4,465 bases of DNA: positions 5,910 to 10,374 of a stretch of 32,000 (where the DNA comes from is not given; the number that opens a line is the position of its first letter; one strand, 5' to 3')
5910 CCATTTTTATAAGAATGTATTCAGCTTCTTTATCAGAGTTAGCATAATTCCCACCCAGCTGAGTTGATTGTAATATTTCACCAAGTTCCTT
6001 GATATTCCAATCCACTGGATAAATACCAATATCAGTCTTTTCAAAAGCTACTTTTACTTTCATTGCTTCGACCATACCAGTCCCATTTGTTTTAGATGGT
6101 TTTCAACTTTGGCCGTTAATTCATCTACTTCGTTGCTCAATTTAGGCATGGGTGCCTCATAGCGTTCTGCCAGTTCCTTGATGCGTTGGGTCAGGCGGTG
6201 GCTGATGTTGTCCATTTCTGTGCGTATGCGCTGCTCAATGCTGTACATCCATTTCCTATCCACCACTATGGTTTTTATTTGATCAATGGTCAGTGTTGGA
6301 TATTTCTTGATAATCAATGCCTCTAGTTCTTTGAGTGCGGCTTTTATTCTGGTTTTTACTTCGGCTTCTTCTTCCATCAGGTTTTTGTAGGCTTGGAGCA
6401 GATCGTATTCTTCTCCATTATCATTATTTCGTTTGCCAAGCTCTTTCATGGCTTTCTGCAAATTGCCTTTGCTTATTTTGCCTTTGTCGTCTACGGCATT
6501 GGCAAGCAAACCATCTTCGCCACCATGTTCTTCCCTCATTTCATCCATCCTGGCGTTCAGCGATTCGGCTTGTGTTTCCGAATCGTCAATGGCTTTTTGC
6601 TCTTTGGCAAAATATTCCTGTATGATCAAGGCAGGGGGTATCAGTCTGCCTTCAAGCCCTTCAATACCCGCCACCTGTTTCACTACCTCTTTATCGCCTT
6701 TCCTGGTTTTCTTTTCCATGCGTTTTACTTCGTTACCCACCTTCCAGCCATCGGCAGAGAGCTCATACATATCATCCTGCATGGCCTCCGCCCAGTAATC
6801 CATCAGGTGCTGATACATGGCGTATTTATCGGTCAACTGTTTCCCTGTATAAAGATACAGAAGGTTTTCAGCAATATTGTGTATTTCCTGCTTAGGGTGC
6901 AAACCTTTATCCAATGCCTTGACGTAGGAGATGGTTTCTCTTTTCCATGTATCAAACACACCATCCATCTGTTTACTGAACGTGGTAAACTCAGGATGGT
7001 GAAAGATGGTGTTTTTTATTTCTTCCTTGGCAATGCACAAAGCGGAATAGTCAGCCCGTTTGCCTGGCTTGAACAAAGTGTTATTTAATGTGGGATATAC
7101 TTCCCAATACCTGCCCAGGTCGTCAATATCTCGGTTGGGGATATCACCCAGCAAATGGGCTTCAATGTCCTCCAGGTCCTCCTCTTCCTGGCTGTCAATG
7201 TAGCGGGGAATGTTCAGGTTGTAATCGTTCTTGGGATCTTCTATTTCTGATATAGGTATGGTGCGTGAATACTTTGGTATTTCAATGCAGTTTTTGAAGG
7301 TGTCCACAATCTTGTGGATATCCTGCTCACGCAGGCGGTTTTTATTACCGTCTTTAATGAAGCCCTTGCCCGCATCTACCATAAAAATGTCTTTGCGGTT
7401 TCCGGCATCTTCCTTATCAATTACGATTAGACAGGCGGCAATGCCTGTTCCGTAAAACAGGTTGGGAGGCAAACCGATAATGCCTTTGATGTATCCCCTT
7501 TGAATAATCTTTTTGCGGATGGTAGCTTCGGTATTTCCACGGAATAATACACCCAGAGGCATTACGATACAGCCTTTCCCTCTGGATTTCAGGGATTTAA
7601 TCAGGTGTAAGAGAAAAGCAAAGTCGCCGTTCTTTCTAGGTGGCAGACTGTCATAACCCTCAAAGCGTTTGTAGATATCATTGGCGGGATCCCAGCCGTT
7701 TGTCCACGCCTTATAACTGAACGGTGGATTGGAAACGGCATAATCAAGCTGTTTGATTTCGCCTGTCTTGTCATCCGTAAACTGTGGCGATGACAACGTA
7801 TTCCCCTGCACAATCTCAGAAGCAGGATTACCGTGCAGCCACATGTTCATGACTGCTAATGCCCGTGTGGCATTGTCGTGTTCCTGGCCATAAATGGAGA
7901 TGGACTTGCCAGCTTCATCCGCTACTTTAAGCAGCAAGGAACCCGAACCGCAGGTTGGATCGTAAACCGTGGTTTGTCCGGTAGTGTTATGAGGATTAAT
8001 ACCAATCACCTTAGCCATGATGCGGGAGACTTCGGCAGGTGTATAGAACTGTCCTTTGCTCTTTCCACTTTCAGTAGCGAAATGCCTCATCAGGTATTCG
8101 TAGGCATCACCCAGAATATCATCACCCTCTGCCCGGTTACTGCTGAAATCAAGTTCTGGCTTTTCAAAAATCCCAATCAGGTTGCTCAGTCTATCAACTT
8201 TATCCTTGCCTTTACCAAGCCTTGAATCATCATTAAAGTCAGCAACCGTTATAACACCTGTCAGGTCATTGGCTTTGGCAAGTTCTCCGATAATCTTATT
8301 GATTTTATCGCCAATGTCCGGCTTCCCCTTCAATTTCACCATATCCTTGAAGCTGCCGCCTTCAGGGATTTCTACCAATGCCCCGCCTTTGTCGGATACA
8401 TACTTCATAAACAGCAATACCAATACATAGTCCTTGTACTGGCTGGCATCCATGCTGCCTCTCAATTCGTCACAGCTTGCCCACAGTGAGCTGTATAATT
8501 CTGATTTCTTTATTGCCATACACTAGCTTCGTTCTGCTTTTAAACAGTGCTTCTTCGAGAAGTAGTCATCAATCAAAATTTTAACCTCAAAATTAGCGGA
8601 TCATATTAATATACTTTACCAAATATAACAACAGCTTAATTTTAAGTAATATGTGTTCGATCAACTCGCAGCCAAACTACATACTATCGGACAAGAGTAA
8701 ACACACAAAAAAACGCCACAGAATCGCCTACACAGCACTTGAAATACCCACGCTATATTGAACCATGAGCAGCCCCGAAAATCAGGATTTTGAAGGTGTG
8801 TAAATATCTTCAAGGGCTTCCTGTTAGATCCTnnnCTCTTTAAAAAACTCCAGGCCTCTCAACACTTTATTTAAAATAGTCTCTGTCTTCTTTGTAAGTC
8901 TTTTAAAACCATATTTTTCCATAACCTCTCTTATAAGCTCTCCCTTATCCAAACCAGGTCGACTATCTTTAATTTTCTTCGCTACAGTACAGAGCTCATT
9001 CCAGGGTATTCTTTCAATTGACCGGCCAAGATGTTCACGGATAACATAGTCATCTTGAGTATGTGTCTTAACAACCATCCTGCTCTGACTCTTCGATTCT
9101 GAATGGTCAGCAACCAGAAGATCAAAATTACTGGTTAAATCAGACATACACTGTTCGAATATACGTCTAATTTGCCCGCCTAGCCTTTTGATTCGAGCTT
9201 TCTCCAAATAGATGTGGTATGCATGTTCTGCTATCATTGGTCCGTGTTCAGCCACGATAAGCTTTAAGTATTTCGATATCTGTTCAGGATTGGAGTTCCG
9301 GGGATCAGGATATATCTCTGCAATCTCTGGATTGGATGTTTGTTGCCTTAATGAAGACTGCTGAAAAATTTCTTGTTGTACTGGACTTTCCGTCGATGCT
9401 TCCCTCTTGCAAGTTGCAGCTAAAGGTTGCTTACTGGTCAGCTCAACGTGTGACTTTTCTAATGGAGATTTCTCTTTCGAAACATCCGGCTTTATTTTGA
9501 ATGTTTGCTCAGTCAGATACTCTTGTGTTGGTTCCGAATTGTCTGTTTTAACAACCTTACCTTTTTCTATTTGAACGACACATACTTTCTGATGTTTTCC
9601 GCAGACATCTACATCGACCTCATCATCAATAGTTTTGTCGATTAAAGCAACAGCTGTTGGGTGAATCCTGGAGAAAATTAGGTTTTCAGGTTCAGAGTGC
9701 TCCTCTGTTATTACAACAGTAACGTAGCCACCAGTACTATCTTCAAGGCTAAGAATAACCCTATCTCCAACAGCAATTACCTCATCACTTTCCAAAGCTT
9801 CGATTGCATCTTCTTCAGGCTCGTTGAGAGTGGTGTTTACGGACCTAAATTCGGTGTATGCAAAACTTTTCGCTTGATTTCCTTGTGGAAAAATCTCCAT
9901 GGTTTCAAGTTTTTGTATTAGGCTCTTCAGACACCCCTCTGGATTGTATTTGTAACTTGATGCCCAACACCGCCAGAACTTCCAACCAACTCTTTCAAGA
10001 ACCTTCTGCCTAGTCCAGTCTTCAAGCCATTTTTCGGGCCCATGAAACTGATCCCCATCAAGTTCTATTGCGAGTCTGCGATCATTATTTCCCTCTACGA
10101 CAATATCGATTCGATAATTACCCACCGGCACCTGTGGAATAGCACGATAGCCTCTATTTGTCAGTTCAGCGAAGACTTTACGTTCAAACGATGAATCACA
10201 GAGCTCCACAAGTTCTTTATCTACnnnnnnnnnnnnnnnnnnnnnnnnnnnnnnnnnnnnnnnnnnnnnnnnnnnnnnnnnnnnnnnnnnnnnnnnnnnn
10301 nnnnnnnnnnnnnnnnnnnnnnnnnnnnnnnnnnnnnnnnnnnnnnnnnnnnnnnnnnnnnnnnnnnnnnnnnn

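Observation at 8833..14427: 1864-aa helicase-nuclease fusion next to a type I R-M system: candidate single-gene defence function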

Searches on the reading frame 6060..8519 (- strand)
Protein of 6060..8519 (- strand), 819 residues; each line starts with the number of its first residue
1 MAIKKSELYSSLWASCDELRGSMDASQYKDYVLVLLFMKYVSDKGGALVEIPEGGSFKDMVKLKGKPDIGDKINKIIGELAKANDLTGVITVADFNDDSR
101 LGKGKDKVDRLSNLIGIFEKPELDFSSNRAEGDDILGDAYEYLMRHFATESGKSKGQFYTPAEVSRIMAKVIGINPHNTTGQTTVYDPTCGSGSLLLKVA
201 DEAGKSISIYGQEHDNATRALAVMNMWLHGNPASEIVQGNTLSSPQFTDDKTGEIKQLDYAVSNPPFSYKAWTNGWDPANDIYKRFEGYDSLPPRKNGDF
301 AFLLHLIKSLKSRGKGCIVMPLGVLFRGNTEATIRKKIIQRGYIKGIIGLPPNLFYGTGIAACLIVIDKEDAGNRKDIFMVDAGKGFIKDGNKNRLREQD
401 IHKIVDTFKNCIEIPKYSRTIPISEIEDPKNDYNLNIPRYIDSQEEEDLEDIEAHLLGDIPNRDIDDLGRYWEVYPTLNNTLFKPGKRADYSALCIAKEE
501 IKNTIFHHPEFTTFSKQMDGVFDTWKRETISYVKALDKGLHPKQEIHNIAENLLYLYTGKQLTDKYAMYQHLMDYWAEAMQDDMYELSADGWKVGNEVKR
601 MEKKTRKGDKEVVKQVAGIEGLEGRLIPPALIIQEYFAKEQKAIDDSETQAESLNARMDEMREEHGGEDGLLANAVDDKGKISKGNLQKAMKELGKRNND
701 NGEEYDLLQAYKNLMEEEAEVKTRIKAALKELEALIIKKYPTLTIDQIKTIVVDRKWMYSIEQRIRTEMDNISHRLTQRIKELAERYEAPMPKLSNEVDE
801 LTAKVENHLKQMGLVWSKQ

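Call 8: search_protein_families(library=pfam, proteins=[window:6060-8519:-], max_evalue=0.001)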
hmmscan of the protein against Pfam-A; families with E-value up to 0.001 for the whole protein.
window:6060-8519:- (819 aa): 2 families
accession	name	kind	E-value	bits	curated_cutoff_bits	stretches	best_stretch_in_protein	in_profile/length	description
PF02384.22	N6_Mtase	-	3e-97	326.1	20.4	1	133-448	3-310/311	N-6 DNA Methylase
PF12161.14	HsdM_N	-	4.4e-13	50.5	24.5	1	10-118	3-135/135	HsdM N-terminal domain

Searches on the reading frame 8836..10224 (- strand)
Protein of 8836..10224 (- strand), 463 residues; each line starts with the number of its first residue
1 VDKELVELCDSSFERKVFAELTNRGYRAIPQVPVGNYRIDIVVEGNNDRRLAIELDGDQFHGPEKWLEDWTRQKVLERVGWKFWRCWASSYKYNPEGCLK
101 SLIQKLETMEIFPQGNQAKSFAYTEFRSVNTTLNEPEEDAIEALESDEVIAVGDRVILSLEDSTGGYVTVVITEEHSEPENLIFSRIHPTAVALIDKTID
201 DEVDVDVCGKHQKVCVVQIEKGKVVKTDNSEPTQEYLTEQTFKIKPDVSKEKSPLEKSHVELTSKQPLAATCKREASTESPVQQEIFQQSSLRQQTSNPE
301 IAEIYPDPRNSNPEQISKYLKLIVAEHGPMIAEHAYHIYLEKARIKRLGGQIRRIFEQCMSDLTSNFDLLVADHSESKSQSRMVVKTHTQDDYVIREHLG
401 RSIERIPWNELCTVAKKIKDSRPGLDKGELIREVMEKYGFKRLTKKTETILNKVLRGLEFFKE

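Call 46: predict_structure(alignment_id=A2)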
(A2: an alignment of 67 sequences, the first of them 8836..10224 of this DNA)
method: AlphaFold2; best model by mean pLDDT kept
length: 463 residues; sequences in the alignment: 67
mean_pLDDT: 81.6   pTM: 0.47
mean pLDDT of the five models: 81.6, 81.5, 81.0, 80.5, 79.7
residues with pLDDT >= 90: 303; 70-90: 46; 50-70: 25; < 50: 89
segments of 3 or more residues with pLDDT < 50: 122-131, 135-138, 141-144, 228-233, 235-293, 295-298
pLDDT, mean of each block of 10 residues (from residue 1): 89 95 95 93 94 83 82 92 94 96 98 76 44 48 66 97 80 97 98 97 95 96 67 41 37 38 37 34 38 45 90 98 97 96 94 97 97 86 96 89 93 97 97 96 95 95 69
secondary structure, 60 per line:
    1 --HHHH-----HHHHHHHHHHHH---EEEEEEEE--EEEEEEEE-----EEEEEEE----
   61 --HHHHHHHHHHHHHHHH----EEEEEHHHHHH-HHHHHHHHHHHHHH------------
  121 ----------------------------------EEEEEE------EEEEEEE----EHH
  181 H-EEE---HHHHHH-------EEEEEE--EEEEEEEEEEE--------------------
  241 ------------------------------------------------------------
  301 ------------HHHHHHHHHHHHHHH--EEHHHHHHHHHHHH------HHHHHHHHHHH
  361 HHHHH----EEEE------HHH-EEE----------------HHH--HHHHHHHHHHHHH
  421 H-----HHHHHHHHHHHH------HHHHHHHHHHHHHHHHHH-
elements in order: H3-6 H12-23 E27-34 E37-44 E50-56 H63-78 E83-87 H88-93 H95-108 E155-160 E167-173 E183-185 H189-194 E202-207 E210-220 H313-327 H332-343 H350-365 E370-373 E384-386 H408-421 H427-438 H445-462

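Call 49: fold_search(model_id=the predicted structure, library=pdb)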
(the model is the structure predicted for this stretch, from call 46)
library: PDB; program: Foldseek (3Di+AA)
matches with E <= 10: 404; with E <= 0.001: 3
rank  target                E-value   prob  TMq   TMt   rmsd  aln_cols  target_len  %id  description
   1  9a7t_B                1.1e-05  1.00  0.15  0.41  16.4       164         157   18  Integrative model of RPOB-GREA by crosslinking MS and deep learning (released 2024-09-18)
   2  2f23_A                1.7e-04  1.00  0.16  0.45  13.3       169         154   18  Crystal structure of GreA factor homolog 1 (Gfh1) protein of Thermus thermophilus (released 2006-05-30)
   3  2pn0_C                3.2e-04  1.00  0.15  0.51  19.5       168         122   14  Prokaryotic transcription elongation factor GreA/GreB from Nitrosomonas europaea (released 2007-05-22)
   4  2pn0_D                1.0e-03  1.00  0.15  0.52   2.7        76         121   17  Prokaryotic transcription elongation factor GreA/GreB from Nitrosomonas europaea (released 2007-05-22)
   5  2p4v_A                1.3e-03  1.00  0.14  0.39  17.5       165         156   15  Crystal structure of the transcript cleavage factor, GreB at 2.6A resolution (released 2008-01-22)
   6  2etn_B                1.7e-03  1.00  0.15  0.41   3.4        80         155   28  Crystal structure of Thermus aquaticus Gfh1 (released 2006-02-14)
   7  3aoh_X                1.7e-03  1.00  0.15  0.42  16.8       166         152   16  RNA polymerase-Gfh1 complex (Crystal type 1) (released 2010-12-08)
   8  2eul_A                1.8e-03  1.00  0.15  0.40  13.7       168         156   17  Structure of the transcription factor Gfh1. (released 2005-11-15)
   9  2etn_A                2.0e-03  1.00  0.14  0.40  14.6       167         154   16  Crystal structure of Thermus aquaticus Gfh1 (released 2006-02-14)
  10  2pn0_A                3.0e-03  1.00  0.15  0.52   5.2        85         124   16  Prokaryotic transcription elongation factor GreA/GreB from Nitrosomonas europaea (released 2007-05-22)
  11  3bmb_A                3.0e-03  1.00  0.13  0.41   4.3        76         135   18  Crystal structure of a new RNA polymerase interacting protein (released 2008-10-28)
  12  3aoi_X                4.3e-03  1.00  0.14  0.41  17.3       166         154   16  RNA polymerase-Gfh1 complex (Crystal type 2) (released 2010-12-08)
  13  3hrl                  5.4e-03  1.00  0.18  0.77   3.1       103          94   21  Crystal structure of a putative endonuclease-like protein (ngo0050) from neisseria gonorrhoeae (released 2009-06-30)
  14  4wqt_X                9.7e-03  1.00  0.14  0.38   5.0        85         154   21  Thermus thermophilus RNA polymerase complexed with an RNA cleavage stimulating factor (a GreA/Gfh1 chimeric protein) (released 2015-02-18)
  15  3dnx                  1.6e-02  0.99  0.12  0.35  10.1       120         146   17  SPO1766 protein of unknown function from Silicibacter pomeroyi. (released 2008-09-02)
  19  3r3p_A                3.7e-02  1.00  0.19  0.82   2.8       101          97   16  Homing Endonuclease I-Bth0305I Catalytic Domain (released 2011-10-05)
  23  3r3p_B                5.9e-02  1.00  0.19  0.79   3.2       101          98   16  Homing Endonuclease I-Bth0305I Catalytic Domain (released 2011-10-05)
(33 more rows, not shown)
